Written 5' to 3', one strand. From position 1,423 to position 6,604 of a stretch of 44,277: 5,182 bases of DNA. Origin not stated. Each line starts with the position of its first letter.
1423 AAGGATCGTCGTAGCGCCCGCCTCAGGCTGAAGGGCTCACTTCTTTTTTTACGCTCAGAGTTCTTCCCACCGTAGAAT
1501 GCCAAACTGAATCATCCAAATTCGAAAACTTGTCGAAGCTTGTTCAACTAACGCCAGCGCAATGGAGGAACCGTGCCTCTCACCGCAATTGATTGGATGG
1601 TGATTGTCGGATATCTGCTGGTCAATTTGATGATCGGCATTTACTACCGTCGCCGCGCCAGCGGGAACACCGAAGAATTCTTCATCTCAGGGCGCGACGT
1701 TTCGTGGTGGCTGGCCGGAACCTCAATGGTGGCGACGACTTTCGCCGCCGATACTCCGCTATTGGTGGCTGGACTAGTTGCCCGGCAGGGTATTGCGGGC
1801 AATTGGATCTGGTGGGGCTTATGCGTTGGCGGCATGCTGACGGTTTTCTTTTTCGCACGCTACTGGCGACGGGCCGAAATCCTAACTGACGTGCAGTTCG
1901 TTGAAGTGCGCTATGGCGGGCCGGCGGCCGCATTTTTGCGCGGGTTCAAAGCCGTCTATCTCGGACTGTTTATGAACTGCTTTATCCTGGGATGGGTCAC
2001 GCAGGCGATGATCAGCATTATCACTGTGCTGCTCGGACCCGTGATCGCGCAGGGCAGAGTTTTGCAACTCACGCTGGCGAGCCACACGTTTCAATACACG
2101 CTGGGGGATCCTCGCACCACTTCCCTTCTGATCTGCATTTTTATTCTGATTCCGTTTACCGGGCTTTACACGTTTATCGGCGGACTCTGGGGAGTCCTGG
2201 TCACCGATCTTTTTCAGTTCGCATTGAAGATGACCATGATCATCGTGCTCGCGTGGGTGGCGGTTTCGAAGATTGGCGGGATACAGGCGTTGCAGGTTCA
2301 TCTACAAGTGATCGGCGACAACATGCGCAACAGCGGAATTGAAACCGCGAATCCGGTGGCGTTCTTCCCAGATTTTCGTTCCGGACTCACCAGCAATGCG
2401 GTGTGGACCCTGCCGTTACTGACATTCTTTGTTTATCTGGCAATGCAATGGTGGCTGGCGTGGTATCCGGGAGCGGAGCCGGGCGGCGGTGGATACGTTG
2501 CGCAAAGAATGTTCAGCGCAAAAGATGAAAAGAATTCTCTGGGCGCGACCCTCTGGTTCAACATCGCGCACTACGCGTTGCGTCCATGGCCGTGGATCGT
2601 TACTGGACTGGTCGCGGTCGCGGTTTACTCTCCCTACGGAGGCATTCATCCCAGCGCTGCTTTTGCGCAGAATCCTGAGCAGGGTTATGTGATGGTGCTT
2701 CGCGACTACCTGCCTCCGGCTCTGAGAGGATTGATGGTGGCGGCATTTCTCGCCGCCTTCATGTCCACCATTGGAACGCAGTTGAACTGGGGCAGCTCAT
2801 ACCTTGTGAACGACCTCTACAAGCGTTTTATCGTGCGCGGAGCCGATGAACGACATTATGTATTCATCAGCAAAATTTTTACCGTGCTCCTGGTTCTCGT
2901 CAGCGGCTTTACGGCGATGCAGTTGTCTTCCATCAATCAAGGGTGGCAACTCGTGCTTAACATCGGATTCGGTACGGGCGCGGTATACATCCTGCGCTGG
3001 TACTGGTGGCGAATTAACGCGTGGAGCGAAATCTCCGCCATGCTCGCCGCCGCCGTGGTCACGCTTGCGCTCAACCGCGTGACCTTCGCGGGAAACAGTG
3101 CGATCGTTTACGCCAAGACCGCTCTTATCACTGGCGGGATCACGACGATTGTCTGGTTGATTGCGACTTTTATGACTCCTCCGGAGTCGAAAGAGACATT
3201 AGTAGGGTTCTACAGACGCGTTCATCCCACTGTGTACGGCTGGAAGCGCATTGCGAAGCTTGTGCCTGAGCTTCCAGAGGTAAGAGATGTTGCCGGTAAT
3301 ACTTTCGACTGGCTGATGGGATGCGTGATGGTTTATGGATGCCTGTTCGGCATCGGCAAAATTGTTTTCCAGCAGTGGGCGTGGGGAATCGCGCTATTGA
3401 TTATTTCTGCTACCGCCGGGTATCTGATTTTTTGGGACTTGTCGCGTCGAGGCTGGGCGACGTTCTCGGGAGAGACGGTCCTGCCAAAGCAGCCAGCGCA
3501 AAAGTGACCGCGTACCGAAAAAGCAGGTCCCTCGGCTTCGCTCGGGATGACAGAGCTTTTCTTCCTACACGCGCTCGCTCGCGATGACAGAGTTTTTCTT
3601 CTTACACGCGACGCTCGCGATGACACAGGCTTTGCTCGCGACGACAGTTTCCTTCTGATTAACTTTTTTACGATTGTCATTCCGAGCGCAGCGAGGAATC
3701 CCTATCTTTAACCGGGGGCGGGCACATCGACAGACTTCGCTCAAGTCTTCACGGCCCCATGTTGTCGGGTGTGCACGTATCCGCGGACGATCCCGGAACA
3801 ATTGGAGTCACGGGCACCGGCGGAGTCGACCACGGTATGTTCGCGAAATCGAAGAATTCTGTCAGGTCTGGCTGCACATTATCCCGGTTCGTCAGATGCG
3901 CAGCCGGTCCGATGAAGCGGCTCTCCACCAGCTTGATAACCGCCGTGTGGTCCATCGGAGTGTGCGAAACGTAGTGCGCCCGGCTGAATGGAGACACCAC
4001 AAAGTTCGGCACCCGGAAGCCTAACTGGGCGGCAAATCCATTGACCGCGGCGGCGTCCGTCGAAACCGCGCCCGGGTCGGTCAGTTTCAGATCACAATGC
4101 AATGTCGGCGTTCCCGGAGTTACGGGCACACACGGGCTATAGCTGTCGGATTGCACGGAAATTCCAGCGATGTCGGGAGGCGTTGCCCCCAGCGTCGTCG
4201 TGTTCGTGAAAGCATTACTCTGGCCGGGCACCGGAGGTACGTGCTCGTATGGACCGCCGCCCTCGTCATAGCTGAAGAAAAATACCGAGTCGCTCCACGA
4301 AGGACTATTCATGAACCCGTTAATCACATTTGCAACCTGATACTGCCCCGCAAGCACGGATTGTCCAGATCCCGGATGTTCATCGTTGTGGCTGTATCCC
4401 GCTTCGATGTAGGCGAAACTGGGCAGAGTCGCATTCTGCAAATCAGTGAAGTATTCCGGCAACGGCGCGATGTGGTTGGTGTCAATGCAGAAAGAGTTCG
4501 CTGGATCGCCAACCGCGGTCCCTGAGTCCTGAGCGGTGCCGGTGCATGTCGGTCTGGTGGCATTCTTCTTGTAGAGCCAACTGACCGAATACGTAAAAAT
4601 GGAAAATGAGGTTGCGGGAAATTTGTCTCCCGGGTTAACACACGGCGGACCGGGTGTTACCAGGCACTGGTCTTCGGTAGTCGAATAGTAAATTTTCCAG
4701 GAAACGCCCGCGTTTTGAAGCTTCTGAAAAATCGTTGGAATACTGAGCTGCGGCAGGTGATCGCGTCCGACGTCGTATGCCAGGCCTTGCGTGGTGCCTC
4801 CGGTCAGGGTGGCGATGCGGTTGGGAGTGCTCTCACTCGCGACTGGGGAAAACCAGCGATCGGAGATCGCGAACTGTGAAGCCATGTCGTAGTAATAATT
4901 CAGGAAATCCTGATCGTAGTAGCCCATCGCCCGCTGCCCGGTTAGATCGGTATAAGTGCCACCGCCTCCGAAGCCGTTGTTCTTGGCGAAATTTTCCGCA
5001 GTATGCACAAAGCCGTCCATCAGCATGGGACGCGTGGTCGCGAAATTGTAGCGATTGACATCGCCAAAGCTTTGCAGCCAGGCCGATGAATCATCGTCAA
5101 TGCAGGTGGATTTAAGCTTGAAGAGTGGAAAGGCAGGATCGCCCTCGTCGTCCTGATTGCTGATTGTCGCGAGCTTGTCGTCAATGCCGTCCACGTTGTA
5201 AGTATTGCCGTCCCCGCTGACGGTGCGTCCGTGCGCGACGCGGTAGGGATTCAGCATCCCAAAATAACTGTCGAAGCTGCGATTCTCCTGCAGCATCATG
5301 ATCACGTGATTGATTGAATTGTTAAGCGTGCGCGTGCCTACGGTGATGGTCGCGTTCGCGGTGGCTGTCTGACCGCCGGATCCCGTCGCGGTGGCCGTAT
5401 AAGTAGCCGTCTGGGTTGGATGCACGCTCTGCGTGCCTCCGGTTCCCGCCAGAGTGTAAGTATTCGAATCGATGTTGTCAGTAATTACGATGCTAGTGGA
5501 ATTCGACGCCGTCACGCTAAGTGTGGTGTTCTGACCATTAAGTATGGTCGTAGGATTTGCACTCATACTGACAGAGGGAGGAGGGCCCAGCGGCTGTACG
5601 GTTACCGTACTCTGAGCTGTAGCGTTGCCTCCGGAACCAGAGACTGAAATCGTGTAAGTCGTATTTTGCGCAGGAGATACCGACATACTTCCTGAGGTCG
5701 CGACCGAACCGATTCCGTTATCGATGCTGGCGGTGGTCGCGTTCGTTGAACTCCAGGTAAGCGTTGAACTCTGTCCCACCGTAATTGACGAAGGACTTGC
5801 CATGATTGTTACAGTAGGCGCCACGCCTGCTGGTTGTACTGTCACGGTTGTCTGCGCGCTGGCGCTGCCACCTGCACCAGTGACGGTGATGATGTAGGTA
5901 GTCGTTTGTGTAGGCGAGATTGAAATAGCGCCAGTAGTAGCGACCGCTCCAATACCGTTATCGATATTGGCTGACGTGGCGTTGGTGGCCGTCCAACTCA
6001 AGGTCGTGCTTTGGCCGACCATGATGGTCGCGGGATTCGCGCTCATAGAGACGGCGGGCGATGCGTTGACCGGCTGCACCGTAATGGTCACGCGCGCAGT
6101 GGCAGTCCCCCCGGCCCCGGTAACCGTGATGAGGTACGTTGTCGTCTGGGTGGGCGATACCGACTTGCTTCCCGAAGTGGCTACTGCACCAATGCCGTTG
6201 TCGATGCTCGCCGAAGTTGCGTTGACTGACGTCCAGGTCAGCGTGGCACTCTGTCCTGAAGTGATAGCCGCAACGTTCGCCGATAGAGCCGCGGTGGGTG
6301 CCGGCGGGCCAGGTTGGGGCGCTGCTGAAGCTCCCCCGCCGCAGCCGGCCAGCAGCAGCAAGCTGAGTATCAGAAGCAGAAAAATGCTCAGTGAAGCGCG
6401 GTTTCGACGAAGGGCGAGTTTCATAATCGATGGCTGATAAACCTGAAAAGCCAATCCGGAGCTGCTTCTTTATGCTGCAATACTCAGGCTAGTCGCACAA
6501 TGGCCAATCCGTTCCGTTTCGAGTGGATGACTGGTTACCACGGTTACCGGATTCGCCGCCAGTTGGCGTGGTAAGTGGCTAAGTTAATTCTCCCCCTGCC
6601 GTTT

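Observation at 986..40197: Superfamily of 30-65 nt structured intergenic elements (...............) with compensatory covariation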

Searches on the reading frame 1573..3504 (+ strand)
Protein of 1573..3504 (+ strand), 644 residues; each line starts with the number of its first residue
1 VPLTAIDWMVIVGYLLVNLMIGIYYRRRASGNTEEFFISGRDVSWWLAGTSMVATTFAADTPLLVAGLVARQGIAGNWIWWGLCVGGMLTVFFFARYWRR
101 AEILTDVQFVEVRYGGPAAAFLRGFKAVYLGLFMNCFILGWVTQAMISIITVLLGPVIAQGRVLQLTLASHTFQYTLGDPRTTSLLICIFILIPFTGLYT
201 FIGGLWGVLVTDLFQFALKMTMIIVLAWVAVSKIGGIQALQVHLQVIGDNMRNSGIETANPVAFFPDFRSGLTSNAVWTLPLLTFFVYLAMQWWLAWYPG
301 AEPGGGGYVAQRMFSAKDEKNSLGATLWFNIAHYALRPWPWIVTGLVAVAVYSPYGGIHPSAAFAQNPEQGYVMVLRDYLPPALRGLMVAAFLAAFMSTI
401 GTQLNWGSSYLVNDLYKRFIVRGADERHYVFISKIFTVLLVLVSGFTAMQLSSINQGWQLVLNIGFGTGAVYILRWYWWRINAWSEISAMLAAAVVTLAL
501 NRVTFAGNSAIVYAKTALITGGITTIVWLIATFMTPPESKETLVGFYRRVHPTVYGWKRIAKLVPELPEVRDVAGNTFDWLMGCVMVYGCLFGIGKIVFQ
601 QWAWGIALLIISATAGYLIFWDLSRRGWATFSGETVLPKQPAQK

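Call 87: search_protein_families(library=pfam, proteins=[window:1573-3504:+], max_evalue=0.00001)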
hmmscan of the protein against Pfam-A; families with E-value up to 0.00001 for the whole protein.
window:1573-3504:+ (644 aa): 1 family
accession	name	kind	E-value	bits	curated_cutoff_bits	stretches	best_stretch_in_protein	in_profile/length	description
PF00474.23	SSF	-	2e-33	116.3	22.8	2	164-490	103-403/406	Sodium:solute symporter family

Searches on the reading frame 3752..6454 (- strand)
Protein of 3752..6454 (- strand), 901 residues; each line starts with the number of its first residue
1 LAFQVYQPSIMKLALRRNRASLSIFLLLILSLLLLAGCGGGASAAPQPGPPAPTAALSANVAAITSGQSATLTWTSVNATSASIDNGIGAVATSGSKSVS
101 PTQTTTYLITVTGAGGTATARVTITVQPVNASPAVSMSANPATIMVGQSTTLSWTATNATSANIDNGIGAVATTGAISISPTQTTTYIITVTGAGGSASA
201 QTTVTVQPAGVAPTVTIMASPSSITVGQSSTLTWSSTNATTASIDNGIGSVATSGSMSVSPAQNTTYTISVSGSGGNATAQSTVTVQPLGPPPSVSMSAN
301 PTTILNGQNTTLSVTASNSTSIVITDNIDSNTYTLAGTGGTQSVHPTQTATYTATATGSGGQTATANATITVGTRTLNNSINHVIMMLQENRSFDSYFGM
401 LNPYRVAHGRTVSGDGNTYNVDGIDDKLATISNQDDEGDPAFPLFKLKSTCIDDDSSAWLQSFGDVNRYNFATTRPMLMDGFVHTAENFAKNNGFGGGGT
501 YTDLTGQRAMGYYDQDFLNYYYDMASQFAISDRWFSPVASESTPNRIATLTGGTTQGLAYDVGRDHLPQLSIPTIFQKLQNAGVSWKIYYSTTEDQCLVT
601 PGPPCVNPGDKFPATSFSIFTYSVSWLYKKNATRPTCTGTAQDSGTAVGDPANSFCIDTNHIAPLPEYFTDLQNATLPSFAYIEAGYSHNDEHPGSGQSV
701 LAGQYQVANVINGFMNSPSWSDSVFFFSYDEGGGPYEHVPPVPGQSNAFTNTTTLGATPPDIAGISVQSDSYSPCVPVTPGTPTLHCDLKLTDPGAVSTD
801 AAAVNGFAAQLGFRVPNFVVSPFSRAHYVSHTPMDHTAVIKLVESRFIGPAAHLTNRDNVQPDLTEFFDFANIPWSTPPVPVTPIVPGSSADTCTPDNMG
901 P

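Call 87: search_protein_families(library=pfam, proteins=[window:3752-6454:-], max_evalue=0.00001)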
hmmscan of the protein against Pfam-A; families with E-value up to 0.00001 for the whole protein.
window:3752-6454:- (901 aa): 1 family
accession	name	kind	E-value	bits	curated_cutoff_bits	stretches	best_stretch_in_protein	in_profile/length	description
PF04185.19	Phosphoesterase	-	1.6e-58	199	23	1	381-847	1-353/356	Phosphoesterase family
